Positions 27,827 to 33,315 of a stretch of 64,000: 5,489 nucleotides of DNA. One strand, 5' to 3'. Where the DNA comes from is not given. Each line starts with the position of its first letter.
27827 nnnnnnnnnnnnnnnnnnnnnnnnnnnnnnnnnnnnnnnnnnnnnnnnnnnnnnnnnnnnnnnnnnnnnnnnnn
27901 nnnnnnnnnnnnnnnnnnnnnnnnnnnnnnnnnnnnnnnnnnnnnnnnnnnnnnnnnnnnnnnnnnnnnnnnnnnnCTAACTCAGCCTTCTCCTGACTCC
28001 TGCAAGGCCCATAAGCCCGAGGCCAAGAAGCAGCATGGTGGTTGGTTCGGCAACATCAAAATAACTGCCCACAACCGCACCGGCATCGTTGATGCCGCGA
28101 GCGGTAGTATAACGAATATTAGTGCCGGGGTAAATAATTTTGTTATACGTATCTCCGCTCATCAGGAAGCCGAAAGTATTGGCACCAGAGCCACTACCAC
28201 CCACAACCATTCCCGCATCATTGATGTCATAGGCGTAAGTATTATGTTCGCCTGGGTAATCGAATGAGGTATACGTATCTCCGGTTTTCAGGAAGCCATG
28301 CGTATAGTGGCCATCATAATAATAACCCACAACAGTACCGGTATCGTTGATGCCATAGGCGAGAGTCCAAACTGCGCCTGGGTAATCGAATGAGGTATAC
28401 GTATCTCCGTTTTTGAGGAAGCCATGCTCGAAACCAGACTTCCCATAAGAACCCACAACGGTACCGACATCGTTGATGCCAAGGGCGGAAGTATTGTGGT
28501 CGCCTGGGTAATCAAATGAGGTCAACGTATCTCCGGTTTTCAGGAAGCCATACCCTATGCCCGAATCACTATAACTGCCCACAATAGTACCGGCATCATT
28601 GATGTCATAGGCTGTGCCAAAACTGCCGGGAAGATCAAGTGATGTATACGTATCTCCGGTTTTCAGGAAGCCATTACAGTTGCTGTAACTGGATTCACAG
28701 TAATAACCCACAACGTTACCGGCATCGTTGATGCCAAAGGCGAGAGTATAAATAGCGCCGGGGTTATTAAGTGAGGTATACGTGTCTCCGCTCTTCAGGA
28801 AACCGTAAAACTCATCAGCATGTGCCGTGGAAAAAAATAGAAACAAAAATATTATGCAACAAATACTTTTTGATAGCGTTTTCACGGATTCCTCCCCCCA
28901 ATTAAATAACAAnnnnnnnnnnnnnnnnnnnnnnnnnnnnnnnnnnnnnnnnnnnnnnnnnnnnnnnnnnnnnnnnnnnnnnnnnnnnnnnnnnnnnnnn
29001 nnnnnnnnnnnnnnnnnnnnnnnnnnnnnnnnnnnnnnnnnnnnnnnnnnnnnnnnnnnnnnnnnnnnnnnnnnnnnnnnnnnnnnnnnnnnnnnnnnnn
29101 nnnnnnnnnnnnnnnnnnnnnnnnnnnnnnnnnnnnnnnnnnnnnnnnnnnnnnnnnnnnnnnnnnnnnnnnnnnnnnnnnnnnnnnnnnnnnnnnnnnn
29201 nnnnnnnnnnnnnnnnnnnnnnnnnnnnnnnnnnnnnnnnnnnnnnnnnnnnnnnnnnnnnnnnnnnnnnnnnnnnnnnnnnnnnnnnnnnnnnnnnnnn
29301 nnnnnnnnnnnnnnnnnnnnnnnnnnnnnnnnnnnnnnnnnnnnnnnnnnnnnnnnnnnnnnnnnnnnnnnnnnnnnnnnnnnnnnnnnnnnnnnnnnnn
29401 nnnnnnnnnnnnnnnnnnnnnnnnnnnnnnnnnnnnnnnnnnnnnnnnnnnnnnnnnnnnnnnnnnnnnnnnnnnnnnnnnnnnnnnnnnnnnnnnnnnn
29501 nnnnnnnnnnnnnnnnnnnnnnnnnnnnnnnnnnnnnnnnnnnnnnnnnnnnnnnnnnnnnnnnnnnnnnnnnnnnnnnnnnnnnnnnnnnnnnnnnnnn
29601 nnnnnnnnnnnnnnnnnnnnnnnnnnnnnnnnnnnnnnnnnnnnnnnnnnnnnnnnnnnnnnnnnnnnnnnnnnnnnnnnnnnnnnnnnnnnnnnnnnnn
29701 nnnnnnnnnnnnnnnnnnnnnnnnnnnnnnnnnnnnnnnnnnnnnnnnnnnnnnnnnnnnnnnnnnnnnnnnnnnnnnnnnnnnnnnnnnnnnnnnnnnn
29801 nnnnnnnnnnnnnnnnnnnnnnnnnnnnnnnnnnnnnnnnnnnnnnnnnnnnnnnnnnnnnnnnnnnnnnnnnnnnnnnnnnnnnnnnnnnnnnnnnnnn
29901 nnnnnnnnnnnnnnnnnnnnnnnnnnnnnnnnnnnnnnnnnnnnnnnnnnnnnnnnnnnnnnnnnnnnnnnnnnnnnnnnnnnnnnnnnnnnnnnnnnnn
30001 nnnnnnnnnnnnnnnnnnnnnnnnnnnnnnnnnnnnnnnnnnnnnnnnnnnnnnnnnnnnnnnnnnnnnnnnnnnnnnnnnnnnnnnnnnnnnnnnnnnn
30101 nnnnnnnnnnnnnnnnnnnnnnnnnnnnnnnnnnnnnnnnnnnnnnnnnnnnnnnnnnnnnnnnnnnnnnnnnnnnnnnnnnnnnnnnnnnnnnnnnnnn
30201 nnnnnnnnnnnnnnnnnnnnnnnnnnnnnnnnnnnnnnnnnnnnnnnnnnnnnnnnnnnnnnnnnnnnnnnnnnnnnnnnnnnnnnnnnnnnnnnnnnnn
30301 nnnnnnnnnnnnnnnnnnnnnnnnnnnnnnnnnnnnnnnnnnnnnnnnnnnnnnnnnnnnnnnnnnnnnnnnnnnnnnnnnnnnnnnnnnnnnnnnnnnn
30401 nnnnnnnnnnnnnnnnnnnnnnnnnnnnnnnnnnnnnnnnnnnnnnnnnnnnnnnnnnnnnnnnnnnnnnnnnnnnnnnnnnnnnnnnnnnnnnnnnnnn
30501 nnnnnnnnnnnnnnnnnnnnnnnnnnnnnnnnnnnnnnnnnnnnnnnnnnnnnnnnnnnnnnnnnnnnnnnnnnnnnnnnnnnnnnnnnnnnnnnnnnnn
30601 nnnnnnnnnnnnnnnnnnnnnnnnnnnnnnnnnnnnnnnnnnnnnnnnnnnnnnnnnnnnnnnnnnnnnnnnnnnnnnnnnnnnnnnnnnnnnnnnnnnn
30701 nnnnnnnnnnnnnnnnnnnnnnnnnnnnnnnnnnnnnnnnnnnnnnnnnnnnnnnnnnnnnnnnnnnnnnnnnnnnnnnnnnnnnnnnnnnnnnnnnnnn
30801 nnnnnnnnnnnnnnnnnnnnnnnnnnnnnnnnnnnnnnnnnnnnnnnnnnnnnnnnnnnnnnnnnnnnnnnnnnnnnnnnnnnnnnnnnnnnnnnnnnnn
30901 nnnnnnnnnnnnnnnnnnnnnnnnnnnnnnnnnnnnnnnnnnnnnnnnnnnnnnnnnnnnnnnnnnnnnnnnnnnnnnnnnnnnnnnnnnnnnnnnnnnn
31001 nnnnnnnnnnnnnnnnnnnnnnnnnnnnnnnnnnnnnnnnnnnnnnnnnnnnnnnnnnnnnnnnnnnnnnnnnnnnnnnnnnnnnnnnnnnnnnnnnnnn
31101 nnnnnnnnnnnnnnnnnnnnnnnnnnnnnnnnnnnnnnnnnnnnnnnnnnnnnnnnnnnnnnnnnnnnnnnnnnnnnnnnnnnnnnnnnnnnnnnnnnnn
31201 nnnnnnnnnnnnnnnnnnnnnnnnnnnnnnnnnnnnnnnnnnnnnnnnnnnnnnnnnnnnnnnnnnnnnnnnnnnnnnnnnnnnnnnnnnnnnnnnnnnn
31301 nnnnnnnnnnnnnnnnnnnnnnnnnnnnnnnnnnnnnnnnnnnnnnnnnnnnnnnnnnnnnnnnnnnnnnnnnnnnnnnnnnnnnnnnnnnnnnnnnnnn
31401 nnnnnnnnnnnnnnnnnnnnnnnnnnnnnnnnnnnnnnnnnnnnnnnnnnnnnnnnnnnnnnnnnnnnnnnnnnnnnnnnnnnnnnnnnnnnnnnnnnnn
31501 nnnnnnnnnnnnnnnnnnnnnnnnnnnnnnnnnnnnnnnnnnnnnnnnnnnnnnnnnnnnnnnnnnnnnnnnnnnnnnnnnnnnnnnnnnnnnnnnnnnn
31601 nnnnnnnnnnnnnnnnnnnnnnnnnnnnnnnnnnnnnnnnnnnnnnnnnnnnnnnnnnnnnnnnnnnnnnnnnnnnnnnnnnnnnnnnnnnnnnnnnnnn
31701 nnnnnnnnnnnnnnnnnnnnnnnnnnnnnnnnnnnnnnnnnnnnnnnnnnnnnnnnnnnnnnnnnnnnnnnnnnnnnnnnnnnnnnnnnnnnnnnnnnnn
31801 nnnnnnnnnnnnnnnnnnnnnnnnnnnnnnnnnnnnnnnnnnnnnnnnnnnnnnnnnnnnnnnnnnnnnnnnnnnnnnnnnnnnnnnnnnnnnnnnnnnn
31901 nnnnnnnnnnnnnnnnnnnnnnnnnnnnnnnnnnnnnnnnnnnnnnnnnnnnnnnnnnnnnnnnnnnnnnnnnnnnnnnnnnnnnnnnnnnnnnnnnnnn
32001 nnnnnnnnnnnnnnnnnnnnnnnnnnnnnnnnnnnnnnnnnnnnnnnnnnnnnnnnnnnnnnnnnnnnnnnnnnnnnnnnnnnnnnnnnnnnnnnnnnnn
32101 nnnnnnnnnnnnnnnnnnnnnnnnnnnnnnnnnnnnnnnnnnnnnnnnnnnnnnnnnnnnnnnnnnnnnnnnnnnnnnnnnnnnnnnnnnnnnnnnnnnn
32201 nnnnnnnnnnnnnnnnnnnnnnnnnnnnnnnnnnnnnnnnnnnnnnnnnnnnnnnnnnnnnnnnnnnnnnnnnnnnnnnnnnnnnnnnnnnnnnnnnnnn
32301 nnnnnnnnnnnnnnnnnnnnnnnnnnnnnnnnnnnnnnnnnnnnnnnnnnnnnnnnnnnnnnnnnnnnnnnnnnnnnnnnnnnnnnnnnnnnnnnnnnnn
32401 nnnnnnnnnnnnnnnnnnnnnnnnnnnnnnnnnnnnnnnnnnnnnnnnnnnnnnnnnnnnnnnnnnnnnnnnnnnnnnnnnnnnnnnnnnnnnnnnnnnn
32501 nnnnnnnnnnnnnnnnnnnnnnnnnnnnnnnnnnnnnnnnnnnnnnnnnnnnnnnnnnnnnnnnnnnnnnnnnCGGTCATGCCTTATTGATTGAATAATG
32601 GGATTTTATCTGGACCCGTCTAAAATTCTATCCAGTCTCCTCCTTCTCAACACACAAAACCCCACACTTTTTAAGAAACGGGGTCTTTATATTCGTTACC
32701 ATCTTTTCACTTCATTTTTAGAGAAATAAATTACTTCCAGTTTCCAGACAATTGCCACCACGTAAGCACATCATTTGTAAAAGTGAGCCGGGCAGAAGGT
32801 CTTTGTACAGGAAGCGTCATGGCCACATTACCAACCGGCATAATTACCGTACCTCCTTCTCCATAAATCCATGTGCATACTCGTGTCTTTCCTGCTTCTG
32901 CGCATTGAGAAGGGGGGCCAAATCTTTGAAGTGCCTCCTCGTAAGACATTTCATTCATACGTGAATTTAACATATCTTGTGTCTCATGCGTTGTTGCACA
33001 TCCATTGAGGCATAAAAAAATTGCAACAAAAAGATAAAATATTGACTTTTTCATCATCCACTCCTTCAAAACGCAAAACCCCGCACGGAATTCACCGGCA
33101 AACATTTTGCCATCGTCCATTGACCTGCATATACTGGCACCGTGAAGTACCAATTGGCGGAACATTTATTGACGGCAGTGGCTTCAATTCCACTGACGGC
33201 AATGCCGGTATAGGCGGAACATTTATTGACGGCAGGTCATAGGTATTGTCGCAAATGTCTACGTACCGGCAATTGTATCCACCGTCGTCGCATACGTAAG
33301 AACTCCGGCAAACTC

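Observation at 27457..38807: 11.3-kb integrative island in tRNA-Arg(CCG) with exact 49-bp att repeats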

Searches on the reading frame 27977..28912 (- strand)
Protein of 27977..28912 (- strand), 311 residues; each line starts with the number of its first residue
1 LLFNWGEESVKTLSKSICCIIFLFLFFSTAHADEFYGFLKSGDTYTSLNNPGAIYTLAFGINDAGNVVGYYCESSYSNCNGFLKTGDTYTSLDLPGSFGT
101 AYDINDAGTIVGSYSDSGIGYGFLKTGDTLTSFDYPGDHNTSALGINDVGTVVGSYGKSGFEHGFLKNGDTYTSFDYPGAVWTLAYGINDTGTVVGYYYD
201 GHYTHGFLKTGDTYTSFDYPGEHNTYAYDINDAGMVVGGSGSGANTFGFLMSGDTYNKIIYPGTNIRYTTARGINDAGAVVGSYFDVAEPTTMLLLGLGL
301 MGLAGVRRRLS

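Call 6: search_protein_families(library=pfam, proteins=[window:27977-28912:-], max_evalue=0.01)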
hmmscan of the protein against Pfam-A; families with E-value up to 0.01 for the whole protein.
window:27977-28912:- (311 aa): 2 families
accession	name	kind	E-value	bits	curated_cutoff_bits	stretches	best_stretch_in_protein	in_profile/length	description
PF11949.14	DUF3466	-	1e-08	34.6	25.1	1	183-239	384-449/609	Protein of unknown function (DUF3466)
PF07589.16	PEP-CTERM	-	1.8e-06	28.2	20.7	1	289-309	4-24/24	PEP-CTERM motif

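Call 13: search_protein_families(library=phrogs, proteins=[window:27977-28912:-], max_evalue=0.01)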
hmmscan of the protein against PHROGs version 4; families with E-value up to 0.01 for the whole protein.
window:27977-28912:- (311 aa): 0 families

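Call 49: search_protein_families(library=ncbifam, proteins=[window:27977-28885:-], max_evalue=0.01)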
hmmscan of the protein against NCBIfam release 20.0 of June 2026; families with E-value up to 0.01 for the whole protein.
window:27977-28885:- (302 aa): 7 families
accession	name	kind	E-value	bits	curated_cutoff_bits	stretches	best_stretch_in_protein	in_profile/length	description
TIGR02913.1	HAF_rpt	repeat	1.5e-15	56.9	22.65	1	176-199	1-25/39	HAF repeat protein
NF038125.1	PEP_CTERM_THxN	subfamily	9.7e-06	25.3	85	1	276-300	222-245/246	THxN family PEP-CTERM protein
NF041538.1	PEP_EDSA_1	subfamily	0.00063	19.5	100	1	276-300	283-306/307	EDSAP-1 family PEP-CTERM protein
NF041927.1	Xrt_dep_XDP1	equivalog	0.0015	18.6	125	1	277-300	218-241/242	exosortase-dependent surface protein XDP1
NF038129.1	PEP_NF038129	equivalog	0.0016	18.3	65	1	224-300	107-193/194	NF038129 family PEP-CTERM protein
TIGR02595.1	PEP_CTERM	domain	0.0032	18.2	16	1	280-300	3-22/24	PEP-CTERM sorting domain-containing protein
TIGR03778.1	VPDSG_CTERM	subfamily_domain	0.0033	17.5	22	1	282-300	6-24/24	VPDSG-CTERM sorting domain-containing protein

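Call 50: search_protein_families(library=padloc, proteins=[window:27977-28885:-], max_evalue=0.01)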
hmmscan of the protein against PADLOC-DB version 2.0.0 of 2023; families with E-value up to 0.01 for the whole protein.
window:27977-28885:- (302 aa): 0 families

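Call 100: find_encoding_contigs(protein=window:27977-28885:-, flank=5000, max_places=10)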
Protein window:27977-28885:- (302 aa): 18 contigs read that carry it; 10 places shown.
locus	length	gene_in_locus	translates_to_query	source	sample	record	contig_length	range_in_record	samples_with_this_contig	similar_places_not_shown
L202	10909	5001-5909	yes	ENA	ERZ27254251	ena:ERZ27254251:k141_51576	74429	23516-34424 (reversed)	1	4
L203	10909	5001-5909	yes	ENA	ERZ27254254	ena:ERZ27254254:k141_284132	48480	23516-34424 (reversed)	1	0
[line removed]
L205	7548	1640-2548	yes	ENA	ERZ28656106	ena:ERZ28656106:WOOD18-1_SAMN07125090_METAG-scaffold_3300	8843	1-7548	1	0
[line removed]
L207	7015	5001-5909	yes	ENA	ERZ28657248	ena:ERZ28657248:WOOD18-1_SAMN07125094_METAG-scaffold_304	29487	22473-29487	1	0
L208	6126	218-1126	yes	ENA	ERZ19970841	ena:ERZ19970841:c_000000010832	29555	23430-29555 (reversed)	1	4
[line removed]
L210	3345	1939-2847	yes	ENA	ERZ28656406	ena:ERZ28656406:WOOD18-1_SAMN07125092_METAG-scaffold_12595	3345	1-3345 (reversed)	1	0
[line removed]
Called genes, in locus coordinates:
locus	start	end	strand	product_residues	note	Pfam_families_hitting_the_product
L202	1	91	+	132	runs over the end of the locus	-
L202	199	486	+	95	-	-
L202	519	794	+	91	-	-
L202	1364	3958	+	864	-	PF07603:Lcl_C, PF18998:Flg_new_2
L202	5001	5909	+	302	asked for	-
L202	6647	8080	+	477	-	PF11741:AMIN (weak), PF01520:Amidase_3, PF01476:LysM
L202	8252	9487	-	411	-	PF07690:MFS_1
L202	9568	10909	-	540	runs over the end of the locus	PF00384:Molybdopterin, PF01568:Molydop_binding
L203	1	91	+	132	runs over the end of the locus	-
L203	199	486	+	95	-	-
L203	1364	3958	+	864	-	PF07603:Lcl_C, PF18998:Flg_new_2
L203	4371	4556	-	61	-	-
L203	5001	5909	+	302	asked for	-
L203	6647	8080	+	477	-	PF11741:AMIN (weak), PF01520:Amidase_3, PF01476:LysM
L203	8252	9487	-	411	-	PF07690:MFS_1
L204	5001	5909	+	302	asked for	-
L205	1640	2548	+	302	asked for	-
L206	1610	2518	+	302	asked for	-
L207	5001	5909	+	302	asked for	-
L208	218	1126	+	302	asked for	-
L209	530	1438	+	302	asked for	-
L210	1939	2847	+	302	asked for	-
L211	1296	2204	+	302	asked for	-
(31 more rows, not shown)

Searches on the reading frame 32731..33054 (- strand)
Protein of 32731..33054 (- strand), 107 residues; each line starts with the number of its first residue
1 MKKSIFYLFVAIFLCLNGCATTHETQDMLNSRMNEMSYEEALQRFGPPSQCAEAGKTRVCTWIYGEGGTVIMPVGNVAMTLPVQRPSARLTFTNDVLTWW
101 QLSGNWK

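Call 49: search_protein_families(library=ncbifam, proteins=[window:32731-33054:-], max_evalue=0.01)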
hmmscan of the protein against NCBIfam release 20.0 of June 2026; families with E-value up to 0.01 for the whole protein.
window:32731-33054:- (107 aa): 0 families

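Call 50: search_protein_families(library=padloc, proteins=[window:32731-33054:-], max_evalue=0.01)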
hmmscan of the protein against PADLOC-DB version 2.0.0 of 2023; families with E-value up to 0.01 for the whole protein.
window:32731-33054:- (107 aa): 0 families

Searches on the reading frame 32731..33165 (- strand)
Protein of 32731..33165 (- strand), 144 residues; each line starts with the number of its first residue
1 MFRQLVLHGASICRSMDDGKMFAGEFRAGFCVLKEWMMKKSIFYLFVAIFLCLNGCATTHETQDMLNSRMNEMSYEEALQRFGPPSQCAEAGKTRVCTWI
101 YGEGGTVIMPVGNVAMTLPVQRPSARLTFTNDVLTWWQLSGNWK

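Call 6: search_protein_families(library=pfam, proteins=[window:32731-33165:-], max_evalue=0.01)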
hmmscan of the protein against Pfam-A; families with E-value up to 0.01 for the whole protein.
window:32731-33165:- (144 aa): 0 families

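Call 13: search_protein_families(library=phrogs, proteins=[window:32731-33165:-], max_evalue=0.01)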
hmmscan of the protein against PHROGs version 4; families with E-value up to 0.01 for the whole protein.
window:32731-33165:- (144 aa): 2 families
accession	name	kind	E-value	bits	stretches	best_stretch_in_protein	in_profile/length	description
phrog_3135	-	unknown function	0.0042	18.4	1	42-106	4-77/114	-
phrog_8801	-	unknown function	0.0089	17.6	0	38-82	1-48/94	-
